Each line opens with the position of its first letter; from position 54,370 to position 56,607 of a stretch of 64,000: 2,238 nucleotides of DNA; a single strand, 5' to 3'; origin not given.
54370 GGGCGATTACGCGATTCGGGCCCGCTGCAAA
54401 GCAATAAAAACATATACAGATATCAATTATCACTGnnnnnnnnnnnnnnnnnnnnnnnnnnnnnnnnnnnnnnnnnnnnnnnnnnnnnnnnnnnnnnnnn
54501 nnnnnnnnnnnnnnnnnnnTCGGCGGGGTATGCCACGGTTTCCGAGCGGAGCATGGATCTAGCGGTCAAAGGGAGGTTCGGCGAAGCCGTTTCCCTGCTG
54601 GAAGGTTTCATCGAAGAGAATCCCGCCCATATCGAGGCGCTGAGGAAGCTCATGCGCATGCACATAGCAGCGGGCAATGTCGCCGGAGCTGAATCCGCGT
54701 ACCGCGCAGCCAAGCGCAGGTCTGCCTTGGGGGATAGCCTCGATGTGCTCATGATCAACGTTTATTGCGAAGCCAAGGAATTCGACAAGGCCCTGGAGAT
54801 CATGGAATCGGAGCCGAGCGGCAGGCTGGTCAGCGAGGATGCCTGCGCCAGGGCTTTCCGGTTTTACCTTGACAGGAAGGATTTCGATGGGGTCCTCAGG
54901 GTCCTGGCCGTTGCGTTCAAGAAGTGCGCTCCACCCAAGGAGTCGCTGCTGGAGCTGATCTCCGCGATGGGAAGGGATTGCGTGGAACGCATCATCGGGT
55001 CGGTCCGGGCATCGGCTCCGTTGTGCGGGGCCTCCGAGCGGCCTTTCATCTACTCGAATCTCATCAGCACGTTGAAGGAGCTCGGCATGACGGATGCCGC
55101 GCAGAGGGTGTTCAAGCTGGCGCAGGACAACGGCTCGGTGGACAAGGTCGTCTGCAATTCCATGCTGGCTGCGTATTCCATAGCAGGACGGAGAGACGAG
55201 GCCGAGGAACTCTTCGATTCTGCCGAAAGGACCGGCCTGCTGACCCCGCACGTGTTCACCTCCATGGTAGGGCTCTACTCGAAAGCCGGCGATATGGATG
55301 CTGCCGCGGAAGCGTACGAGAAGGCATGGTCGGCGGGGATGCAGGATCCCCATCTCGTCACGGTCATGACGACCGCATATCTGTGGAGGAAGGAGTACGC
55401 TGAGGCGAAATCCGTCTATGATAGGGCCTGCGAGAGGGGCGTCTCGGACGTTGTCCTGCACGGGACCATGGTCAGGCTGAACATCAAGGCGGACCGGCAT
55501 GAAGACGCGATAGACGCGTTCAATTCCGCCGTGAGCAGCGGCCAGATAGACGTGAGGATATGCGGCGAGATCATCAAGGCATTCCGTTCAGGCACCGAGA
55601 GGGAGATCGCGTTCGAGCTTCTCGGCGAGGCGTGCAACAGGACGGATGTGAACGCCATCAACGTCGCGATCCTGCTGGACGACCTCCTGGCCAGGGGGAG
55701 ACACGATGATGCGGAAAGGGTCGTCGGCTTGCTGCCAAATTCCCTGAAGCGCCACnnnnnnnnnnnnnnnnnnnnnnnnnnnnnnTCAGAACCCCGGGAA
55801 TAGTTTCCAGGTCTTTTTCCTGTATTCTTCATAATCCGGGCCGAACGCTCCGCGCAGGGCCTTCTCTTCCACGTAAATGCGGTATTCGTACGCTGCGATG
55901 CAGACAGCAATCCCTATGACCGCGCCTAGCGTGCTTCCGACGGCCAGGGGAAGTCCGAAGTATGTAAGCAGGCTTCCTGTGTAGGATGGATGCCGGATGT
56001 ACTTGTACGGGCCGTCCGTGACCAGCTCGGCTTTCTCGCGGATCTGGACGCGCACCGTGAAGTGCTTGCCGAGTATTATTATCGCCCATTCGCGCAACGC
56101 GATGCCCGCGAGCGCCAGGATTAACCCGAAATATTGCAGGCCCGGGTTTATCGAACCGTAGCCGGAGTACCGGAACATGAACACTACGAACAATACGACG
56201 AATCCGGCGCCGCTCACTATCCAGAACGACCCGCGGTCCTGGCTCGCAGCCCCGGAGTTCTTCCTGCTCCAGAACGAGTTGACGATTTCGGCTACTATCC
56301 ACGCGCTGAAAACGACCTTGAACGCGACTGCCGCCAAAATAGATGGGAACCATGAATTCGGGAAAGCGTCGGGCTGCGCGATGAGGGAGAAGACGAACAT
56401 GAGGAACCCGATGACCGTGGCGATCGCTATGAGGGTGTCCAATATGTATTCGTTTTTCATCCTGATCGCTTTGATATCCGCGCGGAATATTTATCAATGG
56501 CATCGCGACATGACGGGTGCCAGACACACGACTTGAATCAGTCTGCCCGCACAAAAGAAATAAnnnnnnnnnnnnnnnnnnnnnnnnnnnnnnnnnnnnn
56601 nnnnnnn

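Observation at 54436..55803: PPR-like helical-repeat protein in an archaeon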

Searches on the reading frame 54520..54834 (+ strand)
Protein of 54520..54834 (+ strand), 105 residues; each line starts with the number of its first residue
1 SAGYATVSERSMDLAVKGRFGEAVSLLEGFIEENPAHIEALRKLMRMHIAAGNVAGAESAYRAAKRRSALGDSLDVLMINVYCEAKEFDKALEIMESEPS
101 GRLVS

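Call 55: search_protein_families(library=pfam, proteins=[window:54520-54834:+], max_evalue=1)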
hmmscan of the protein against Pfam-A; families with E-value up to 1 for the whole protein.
seq(105 aa): 13 families
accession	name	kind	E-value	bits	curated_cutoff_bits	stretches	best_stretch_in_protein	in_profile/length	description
PF14559.12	TPR_19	-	3.8e-09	37.2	25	1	18-65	5-52/68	Tetratricopeptide repeat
PF13428.12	TPR_14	-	1.7e-06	28.6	23.5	2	16-46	13-43/44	Tetratricopeptide repeat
PF13432.12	TPR_16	-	1.1e-05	26.2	32.7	1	13-68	6-61/65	Tetratricopeptide repeat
PF01535.26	PPR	-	0.00018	21.9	25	1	78-96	6-24/31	PPR repeat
PF03704.23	BTAD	-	0.00021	22.1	22.1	1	14-68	72-126/146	Bacterial transcriptional activator domain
PF07719.23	TPR_2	-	0.00071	20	27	0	10-36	7-33/34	Tetratricopeptide repeat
PF25064.1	ARM_TT21_5th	-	0.0052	17.5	27.8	1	17-68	14-65/117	TT21 fifth ARM repeats domain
PF13174.12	TPR_6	-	0.014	16.4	26.3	0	39-65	1-27/33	Tetratricopeptide repeat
PF13041.12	PPR_2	-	0.016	15.8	30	1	78-96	9-27/50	PPR repeat family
PF07721.20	TPR_4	-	0.026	15.5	27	0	40-62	3-25/26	Tetratricopeptide repeat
PF12854.13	PPR_1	-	0.028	14.6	23.8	1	78-96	13-31/34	PPR repeat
PF12729.13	4HB_MCP_1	-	0.047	13.7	27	1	3-54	120-172/181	Four helix bundle sensory module for signal transduction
PF13424.12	TPR_12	-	0.08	13.6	30.1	0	77-96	8-27/77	Tetratricopeptide repeat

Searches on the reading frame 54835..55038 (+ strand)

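Call 55: search_protein_families(library=pfam, proteins=[window:54835-55038:+], max_evalue=1)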
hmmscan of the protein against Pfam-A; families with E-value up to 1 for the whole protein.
seq(68 aa): 1 family
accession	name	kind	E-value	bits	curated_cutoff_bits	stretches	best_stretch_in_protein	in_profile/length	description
PF00494.24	SQS_PSY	-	0.032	14.4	26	1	15-52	68-106/263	Squalene/phytoene synthase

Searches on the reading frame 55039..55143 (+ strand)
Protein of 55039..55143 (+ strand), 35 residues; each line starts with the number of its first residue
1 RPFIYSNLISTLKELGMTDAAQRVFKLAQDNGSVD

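Call 55: search_protein_families(library=pfam, proteins=[window:55039-55143:+], max_evalue=1)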
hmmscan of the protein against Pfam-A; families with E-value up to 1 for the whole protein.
seq(35 aa): 1 family
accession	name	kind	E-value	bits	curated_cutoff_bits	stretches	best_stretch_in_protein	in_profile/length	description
PF01535.26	PPR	-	0.035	14.8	25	1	4-32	2-30/31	PPR repeat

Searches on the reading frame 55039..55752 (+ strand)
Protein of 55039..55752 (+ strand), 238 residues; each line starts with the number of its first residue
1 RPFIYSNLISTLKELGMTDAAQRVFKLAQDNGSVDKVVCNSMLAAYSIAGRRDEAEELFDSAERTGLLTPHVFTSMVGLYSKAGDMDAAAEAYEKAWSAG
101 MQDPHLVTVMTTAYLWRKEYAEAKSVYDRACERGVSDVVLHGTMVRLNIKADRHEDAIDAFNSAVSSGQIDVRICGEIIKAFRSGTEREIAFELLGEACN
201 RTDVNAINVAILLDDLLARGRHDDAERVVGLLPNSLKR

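Call 55: search_protein_families(library=pfam, proteins=[window:55039-55752:+], max_evalue=1)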
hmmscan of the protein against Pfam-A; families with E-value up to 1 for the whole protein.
seq(238 aa): 22 families
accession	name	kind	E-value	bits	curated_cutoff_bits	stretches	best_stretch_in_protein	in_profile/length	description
PF01535.26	PPR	-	2.1e-17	62.5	25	2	37-64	1-28/31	PPR repeat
PF13428.12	TPR_14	-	6.7e-12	45.3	23.5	1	111-141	8-38/44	Tetratricopeptide repeat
PF13041.12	PPR_2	-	6.5e-11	42.6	30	1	35-67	2-34/50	PPR repeat family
PF14559.12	TPR_19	-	5.8e-10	39.8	25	1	82-130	3-51/68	Tetratricopeptide repeat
PF13181.12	TPR_8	-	6.3e-07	29.5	25.7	1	79-96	10-27/34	Tetratricopeptide repeat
PF00515.34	TPR_1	-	9.7e-06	25.6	27.8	1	79-96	10-27/34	Tetratricopeptide repeat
PF07721.20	TPR_4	-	0.00013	22.7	27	0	216-228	11-23/26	Tetratricopeptide repeat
PF13176.12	TPR_7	-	0.00022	21.5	27.9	1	79-96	8-25/36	Tetratricopeptide repeat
PF12854.13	PPR_1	-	0.00041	20.4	23.8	0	40-61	11-32/34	PPR repeat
PF13424.12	TPR_12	-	0.001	19.7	30.1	0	53-96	20-71/77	Tetratricopeptide repeat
PF13174.12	TPR_6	-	0.0013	19.7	26.3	0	80-95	10-25/33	Tetratricopeptide repeat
PF07719.23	TPR_2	-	0.0044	17.5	27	0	113-132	10-29/34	Tetratricopeptide repeat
PF09205.15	DUF1955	-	0.0058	16.9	26.4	0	103-138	117-152/159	Domain of unknown function (DUF1955)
PF16859.10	TetR_C_11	-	0.011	16.5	32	0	88-134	26-71/113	Tetracyclin repressor-like, C-terminal domain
PF13812.12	PPR_3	-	0.013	16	25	0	30-67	9-46/63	Pentatricopeptide repeat domain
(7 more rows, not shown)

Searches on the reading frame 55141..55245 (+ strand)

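Call 55: search_protein_families(library=pfam, proteins=[window:55141-55245:+], max_evalue=1)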
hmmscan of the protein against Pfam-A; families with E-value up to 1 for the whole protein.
seq(35 aa): 4 families
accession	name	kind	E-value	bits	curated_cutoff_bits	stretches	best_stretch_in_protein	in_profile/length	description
PF01535.26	PPR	-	1.7e-05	25.2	25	1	3-30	1-28/31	PPR repeat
PF13041.12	PPR_2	-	0.0003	21.3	30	1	2-32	3-33/50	PPR repeat family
PF12854.13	PPR_1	-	0.079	13.1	23.8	1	6-27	11-32/34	PPR repeat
PF13812.12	PPR_3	-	0.18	12.3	25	1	3-32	16-45/63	Pentatricopeptide repeat domain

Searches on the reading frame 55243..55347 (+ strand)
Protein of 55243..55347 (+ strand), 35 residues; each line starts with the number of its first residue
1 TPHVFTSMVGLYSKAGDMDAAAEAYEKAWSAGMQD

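Call 55: search_protein_families(library=pfam, proteins=[window:55243-55347:+], max_evalue=1)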
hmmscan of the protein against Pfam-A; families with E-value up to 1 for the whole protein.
seq(35 aa): 5 families
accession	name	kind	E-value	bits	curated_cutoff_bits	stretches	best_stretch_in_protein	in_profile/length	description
PF01535.26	PPR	-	0.00055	20.4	25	1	4-32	2-30/31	PPR repeat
PF13181.12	TPR_8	-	0.0043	17.5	25.7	1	11-28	10-27/34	Tetratricopeptide repeat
PF00515.34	TPR_1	-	0.019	15.2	27.8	1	11-28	10-27/34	Tetratricopeptide repeat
PF13176.12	TPR_7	-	0.023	15.2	27.9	1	11-28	8-25/36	Tetratricopeptide repeat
PF13041.12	PPR_2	-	0.11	13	30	1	4-27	5-28/50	PPR repeat family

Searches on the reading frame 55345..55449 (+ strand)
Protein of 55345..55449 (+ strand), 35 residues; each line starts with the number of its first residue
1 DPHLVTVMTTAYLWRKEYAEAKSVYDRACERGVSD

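Call 55: search_protein_families(library=pfam, proteins=[window:55345-55449:+], max_evalue=1)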
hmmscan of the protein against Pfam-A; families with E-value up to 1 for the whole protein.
seq(35 aa): 2 families
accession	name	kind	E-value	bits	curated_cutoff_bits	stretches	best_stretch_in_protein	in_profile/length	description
PF13428.12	TPR_14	-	0.011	16.8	23.5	1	8-32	7-31/44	Tetratricopeptide repeat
PF07719.23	TPR_2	-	0.069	13.8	27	1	11-30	10-29/34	Tetratricopeptide repeat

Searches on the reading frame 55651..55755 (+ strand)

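Call 55: search_protein_families(library=pfam, proteins=[window:55651-55755:+], max_evalue=1)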
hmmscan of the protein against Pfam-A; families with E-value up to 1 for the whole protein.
seq(35 aa): 1 family
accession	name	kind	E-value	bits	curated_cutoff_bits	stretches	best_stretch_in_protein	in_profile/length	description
PF07721.20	TPR_4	-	0.04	15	27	1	12-24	11-23/26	Tetratricopeptide repeat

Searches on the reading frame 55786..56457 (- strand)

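Call 68: search_protein_families(library=pfam, proteins=[window:55786-56457:-], max_evalue=0.01)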
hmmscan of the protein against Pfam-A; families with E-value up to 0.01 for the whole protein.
window:55786-56457:- (223 aa): 3 families
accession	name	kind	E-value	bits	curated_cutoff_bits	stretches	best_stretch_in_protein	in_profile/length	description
PF04140.19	ICMT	-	5.3e-19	68.9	24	1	112-201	2-93/95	Isoprenylcysteine carboxyl methyltransferase (ICMT) family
PF04191.18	PEMT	-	6.6e-17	62.3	25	1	109-206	3-103/105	Phospholipid methyltransferase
PF06966.17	DUF1295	-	1.3e-05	25.2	20.4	1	96-216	109-235/235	Protein of unknown function (DUF1295)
